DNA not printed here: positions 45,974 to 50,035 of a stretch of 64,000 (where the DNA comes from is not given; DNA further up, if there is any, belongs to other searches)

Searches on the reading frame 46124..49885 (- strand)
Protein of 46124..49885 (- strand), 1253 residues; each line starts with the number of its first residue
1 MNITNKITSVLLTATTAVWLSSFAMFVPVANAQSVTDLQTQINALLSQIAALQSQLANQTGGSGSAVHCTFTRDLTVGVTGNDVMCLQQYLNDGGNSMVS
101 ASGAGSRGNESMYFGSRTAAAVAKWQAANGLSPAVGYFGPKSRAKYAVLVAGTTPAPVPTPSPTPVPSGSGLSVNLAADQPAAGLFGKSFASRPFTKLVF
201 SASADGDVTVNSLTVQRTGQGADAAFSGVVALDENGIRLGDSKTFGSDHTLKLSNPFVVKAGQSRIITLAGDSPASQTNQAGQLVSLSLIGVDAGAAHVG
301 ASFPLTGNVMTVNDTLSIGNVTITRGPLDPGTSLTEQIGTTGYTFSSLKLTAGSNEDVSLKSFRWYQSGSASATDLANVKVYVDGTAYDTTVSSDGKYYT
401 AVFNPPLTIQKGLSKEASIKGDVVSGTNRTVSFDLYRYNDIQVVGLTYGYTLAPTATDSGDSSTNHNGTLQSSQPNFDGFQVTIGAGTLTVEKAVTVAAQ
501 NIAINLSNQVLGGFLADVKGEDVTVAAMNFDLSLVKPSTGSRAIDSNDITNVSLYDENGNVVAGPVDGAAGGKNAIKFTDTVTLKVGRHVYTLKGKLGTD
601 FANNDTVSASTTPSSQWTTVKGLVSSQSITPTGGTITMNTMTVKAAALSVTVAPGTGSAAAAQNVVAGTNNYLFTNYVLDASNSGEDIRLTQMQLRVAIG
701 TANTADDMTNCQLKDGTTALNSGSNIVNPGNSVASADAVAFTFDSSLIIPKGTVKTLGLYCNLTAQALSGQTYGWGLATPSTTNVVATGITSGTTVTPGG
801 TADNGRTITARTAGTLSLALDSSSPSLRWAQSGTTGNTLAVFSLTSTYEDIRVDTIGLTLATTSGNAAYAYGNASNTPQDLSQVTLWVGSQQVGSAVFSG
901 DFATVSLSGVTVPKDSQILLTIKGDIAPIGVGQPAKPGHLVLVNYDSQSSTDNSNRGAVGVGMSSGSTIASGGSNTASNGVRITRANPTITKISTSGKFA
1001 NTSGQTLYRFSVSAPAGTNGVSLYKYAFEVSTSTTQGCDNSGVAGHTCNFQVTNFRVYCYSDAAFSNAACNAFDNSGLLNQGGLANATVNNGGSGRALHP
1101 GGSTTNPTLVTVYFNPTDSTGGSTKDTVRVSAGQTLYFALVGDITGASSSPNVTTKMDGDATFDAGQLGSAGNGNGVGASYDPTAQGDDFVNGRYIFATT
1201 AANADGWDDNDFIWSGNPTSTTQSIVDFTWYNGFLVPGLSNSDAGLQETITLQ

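Call 65: search_protein_families(library=pfam, proteins=[window:46124-49885:-], max_evalue=0.00001)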
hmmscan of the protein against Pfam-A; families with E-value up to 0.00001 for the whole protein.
window:46124-49885:- (1253 aa): 1 family
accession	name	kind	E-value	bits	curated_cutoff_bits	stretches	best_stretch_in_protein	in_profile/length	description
PF01471.23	PG_binding_1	-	1.7e-06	28.5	23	1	80-133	1-45/57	Putative peptidoglycan binding domain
